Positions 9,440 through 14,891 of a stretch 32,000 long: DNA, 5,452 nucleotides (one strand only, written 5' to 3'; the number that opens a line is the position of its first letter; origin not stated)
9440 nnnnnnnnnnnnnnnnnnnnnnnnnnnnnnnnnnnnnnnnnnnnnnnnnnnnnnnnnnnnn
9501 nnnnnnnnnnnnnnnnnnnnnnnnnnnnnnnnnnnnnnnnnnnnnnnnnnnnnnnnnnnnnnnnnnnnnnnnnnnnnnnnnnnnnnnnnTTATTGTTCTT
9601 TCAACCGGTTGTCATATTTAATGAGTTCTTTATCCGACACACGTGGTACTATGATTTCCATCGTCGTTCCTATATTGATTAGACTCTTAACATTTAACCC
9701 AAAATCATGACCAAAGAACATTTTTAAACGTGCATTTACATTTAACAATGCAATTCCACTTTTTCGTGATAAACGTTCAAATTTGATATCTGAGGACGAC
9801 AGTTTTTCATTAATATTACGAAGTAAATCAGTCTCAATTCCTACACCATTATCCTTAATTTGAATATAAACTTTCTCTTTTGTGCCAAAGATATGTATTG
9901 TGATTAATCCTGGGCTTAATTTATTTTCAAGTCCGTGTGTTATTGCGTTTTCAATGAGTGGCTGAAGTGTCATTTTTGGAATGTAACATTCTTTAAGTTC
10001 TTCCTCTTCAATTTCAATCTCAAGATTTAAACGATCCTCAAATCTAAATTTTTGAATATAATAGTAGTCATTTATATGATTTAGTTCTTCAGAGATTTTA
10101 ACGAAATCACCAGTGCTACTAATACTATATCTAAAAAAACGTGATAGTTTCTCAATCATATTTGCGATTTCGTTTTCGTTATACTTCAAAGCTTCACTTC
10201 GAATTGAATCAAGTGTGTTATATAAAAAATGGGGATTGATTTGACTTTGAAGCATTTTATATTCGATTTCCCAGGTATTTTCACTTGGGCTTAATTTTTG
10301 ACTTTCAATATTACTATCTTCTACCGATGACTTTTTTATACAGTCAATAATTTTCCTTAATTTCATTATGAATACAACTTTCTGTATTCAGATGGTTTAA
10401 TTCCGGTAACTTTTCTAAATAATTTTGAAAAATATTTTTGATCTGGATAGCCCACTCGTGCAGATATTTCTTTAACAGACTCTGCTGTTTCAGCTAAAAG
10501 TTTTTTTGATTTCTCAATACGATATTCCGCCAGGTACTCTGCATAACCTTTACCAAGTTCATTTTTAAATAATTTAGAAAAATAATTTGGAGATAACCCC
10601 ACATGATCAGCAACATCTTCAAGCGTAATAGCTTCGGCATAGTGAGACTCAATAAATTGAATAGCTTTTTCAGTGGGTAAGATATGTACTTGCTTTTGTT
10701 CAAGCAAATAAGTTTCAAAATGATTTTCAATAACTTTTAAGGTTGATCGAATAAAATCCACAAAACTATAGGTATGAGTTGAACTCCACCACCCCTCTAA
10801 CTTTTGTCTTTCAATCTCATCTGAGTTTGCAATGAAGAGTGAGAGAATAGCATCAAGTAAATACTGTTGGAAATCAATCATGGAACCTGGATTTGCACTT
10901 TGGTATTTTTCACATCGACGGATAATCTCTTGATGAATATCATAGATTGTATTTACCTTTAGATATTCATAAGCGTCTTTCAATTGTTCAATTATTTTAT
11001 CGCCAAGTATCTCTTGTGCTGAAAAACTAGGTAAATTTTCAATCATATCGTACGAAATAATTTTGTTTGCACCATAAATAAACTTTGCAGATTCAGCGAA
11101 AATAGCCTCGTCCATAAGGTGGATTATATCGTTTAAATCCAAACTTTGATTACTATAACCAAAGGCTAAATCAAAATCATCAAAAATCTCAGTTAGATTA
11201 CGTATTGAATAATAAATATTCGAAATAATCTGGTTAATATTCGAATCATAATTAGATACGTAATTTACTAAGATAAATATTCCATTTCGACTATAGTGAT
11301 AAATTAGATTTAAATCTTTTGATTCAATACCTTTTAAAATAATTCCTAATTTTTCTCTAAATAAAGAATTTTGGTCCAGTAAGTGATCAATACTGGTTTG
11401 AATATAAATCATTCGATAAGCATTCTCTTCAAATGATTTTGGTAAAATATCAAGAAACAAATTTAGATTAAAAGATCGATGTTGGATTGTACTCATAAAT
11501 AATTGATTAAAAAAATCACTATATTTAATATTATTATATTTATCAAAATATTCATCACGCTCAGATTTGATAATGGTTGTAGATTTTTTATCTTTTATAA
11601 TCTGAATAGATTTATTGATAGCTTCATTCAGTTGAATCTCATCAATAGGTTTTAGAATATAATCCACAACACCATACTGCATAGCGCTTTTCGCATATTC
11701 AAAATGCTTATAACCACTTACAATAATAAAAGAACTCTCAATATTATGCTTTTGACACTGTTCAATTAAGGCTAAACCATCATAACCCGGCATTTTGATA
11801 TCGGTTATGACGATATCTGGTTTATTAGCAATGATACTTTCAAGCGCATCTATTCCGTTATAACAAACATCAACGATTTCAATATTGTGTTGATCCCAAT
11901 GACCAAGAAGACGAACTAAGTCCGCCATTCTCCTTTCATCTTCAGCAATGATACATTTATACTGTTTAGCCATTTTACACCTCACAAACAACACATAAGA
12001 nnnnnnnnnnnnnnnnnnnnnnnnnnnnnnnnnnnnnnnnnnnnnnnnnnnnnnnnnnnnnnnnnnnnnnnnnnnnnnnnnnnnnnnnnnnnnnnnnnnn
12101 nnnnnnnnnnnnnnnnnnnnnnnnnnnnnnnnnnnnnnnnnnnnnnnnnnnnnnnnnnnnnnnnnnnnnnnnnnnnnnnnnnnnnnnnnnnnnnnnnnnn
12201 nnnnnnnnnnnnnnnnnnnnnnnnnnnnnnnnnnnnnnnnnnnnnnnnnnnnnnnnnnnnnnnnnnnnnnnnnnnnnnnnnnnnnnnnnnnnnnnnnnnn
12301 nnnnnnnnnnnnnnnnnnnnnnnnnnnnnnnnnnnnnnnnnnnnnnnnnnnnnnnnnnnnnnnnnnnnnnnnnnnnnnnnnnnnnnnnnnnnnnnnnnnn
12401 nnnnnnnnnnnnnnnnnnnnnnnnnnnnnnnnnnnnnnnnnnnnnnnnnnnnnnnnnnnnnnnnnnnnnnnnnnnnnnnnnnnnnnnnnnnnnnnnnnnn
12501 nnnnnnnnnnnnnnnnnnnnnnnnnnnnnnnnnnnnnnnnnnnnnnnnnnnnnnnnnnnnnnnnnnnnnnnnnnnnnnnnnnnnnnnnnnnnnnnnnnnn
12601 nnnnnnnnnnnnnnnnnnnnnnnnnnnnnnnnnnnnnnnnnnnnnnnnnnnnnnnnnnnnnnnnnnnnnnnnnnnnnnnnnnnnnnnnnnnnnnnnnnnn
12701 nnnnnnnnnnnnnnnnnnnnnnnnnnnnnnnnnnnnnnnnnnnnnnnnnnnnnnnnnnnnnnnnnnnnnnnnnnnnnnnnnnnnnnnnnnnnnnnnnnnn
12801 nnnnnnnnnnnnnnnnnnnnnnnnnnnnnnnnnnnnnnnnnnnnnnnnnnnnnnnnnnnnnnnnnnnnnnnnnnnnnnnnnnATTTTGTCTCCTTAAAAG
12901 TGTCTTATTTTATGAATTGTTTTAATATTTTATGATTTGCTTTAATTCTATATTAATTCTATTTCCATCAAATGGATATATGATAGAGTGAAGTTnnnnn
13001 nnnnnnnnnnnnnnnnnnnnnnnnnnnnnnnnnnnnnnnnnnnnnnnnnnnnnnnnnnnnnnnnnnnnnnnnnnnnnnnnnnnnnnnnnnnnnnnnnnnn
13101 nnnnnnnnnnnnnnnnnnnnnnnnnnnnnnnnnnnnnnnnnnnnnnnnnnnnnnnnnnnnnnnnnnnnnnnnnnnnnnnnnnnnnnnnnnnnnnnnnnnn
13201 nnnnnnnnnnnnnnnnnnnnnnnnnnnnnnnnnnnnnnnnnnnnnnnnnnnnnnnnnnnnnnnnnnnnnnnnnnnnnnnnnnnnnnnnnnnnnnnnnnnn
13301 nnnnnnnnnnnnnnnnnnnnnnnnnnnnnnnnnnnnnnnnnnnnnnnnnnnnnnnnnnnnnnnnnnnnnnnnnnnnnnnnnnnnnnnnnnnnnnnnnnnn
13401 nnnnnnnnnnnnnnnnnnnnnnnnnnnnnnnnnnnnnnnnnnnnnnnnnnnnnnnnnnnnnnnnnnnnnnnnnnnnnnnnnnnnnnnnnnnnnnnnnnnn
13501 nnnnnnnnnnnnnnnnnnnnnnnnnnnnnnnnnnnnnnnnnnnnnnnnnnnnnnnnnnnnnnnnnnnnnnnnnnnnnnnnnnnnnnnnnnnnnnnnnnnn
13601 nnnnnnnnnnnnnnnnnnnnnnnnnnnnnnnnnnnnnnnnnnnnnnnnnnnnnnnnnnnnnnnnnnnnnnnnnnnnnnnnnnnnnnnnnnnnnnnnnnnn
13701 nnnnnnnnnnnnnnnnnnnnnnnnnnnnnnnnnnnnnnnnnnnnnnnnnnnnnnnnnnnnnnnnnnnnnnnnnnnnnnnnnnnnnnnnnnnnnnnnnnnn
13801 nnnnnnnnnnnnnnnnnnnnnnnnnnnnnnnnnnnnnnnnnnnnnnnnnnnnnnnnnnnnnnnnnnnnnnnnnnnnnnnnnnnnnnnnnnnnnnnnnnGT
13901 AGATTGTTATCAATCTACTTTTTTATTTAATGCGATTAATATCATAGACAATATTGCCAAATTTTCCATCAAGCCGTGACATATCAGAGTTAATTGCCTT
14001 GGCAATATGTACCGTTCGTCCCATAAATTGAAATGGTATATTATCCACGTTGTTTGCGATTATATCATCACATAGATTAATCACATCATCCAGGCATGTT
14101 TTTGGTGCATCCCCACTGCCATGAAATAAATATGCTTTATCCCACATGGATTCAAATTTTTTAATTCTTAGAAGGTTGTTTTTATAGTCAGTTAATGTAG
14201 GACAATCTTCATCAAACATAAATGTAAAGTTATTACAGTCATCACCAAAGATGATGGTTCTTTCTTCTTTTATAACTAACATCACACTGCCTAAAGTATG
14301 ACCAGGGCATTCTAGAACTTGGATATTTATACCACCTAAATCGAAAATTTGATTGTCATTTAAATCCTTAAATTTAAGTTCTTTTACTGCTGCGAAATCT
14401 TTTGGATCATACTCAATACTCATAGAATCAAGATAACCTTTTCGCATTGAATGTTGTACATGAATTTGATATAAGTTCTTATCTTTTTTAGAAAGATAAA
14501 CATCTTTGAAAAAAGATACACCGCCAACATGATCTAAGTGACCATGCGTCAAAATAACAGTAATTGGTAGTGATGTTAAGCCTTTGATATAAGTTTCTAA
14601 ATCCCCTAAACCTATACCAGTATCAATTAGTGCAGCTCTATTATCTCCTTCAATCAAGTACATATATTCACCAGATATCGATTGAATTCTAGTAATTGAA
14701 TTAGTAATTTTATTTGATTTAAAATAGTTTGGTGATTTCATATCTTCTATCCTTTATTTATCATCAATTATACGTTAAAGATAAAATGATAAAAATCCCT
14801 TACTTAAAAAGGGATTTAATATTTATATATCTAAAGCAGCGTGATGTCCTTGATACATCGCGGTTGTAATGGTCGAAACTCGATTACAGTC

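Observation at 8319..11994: Sensor-less histidine kinase translationally coupled to a catalytically dead ABC-ATPase paralogue, next to the rhamnose ABC transporter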

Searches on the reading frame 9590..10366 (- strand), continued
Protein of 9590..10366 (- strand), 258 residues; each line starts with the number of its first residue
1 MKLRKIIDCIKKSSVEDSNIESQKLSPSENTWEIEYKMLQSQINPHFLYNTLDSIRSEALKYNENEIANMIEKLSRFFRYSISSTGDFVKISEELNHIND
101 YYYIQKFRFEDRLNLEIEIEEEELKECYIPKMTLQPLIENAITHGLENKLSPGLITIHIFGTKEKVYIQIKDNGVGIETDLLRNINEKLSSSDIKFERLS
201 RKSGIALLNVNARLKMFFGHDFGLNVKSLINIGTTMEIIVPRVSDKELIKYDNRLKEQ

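Call 79: predict_structure(alignment_id=A4)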
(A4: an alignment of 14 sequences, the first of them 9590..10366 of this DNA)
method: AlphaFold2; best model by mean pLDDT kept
length: 258 residues; sequences in the alignment: 14
mean_pLDDT: 80.3   pTM: 0.73
mean pLDDT of the five models: 80.3, 80.3, 78.6, 78.6, 78.1
residues with pLDDT >= 90: 104; 70-90: 93; 50-70: 34; < 50: 27
segments of 3 or more residues with pLDDT < 50: 1-9, 11-26
pLDDT, mean of each block of 10 residues (from residue 1): 45 40 44 57 70 90 92 89 83 95 87 93 95 92 84 95 96 91 87 63 71 88 92 94 88 67
secondary structure, 60 per line:
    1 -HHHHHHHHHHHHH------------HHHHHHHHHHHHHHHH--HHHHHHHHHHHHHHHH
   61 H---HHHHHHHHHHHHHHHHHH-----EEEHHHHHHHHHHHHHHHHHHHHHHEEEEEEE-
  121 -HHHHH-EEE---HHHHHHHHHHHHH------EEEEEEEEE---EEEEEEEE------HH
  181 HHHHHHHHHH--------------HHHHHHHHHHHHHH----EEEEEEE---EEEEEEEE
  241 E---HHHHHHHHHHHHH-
elements in order: H2-14 H27-42 H45-61 H65-82 E88-90 H91-112 E113-119 H122-126 E128-130 H134-146 E153-161 E165-172 H179-190 H205-218 E223-229 E233-241 H245-257
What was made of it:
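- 9590..10366 (-): Soluble, sensor-less YesM/LytS-type histidine kinase (258 aa) made of a DHp with His46 and a catalytic domain. It has no TM segment, no HAMP and no extracellular domain. AF2 pLDDT 80 with residues 1-26 disordered (call 79).
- On YesM/LytS-type sensor histidine kinase (COG2972; Pfam His_kinase PF06580 + HATPase_c): They are disordered in the AF2 model (call 79).
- Checked: In the AF2 model, residues 1-26 are disordered and the rest is DHp + CA (call 79).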

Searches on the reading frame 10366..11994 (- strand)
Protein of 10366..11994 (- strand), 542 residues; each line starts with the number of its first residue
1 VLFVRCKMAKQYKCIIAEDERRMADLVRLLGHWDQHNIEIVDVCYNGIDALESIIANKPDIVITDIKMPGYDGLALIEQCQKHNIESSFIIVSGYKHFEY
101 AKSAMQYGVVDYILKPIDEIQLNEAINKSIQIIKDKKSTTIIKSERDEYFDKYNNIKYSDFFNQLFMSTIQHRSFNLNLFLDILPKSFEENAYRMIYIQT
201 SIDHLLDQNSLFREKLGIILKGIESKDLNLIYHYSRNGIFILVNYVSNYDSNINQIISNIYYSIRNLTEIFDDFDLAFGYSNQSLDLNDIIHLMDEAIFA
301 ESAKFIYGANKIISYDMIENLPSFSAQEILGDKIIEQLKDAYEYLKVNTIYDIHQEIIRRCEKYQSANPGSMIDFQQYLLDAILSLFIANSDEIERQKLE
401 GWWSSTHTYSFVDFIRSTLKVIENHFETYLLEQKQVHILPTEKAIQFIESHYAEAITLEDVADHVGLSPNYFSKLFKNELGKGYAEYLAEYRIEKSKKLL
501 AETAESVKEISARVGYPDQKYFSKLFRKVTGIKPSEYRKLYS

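Call 3: search_protein_families(library=pfam, proteins=[window:10366-11994:-], max_evalue=0.1)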
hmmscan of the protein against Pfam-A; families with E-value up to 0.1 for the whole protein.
window:10366-11994:- (542 aa): 3 families
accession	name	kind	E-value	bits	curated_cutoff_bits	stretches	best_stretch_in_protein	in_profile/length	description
PF00165.29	HTH_AraC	-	5.3e-27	93.8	26.6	2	448-488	1-41/42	Bacterial regulatory helix-turn-helix proteins, AraC family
PF12833.13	HTH_18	-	4.4e-24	85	33.6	1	462-539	2-79/80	Helix-turn-helix domain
PF00072.30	Response_reg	-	3e-21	76.1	30.2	1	15-127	2-111/111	Response regulator receiver domain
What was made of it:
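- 10366..11973 (-): YesN-type response regulator (receiver domain, a middle region of about 300 aa, and an AraC-type HTH). The mechanical ORF extends to a GTG at 11994, but the likely start is ATG 11973. Pfam Response_reg 15-127 and HTH_AraC/HTH_18 448-539 (call 3).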

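Call 4: search_protein_families(library=ncbifam, proteins=[window:10366-11994:-], max_evalue=0.1)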
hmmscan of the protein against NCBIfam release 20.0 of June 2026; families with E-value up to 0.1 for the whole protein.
window:10366-11994:- (542 aa): 121 families (the best 25 are shown)
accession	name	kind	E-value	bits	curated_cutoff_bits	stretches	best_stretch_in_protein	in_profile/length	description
NF047788.1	TransRegPocR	equivalog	3.1e-28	98.9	500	1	433-540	183-290/296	transcriptional regulator PocR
NF007860.0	PRK10572.1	equivalog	2.6e-26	92.1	208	1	442-540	186-284/292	arabinose operon transcriptional regulator AraC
NF047455.1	TF_Staph_AryK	equivalog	2.8e-23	82.1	850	1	441-541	159-259/759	transcriptional regulator AryK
NF049932.1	TranspRegBtr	equivalog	5e-21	74.8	900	1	397-539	123-264/531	bacillibactin transport transcriptional regulator Btr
NF007693.0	PRK10371.1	equivalog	2.4e-18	66.4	253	1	442-540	201-299/309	transcriptional regulator MelR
NF008677.0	PRK11697.1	equivalog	3.3e-18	65.9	246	1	13-138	3-124/238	two-component system response regulator BtsR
TIGR02875.1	spore_0_A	equivalog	6.8e-18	64.8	200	1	13-148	4-144/262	sporulation transcription factor Spo0A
TIGR04094.1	adjacent_YSIRK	equivalog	2.4e-17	63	200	1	442-538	288-383/383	YSIRK-targeted surface antigen transcriptional regulator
NF006900.1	PRK09390.1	equivalog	5e-16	58.8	255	1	8-139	1-129/203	response regulator FixJ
NF049963.1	RespRegFlgRCampy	domain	3.4e-14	52.5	750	1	15-146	4-129/429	fla regulon two-component system response regulator FlgR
NF008469.0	PRK11361.1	equivalog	4.7e-14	51.9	714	1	12-144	5-134/461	acetoacetate metabolism transcriptional regulator AtoC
TIGR01818.1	ntrC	equivalog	8.4e-14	51.2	558.6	1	42-144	26-128/463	nitrogen regulation protein NR(I)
NF006902.0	PRK09393.1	equivalog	1.2e-13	51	425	1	443-540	224-321/327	transcriptional regulator FtrA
NF007969.0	PRK10693.1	equivalog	1.3e-13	50.7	329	1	13-126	9-120/337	two-component system response regulator RssB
NF045505.1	RR_RssB_Pseudo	equivalog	1.6e-13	50.5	700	1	15-137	10-125/394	two-component system response regulator RssB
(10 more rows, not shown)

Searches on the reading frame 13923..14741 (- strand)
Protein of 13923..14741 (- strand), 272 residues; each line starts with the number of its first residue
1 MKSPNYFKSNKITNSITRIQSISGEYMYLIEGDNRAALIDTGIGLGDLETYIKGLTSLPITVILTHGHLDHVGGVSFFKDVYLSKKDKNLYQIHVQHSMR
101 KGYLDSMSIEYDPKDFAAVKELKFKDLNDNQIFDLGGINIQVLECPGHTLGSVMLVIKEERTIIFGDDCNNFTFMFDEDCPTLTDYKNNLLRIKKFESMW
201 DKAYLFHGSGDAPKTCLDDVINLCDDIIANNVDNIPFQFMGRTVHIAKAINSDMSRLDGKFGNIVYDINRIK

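Call 59: search_protein_families(library=pfam, proteins=[window:13923-14741:-], max_evalue=0.001)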
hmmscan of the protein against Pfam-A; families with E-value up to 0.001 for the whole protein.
window:13923-14741:- (272 aa): 2 families
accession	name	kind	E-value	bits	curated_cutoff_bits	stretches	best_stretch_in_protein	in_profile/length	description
PF00753.33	Lactamase_B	-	1.4e-16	61.5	22.7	1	26-167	7-149/196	Metallo-beta-lactamase superfamily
PF12706.13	Lactamase_B_2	-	3.3e-05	24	27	1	59-173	30-147/200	Beta-lactamase superfamily domain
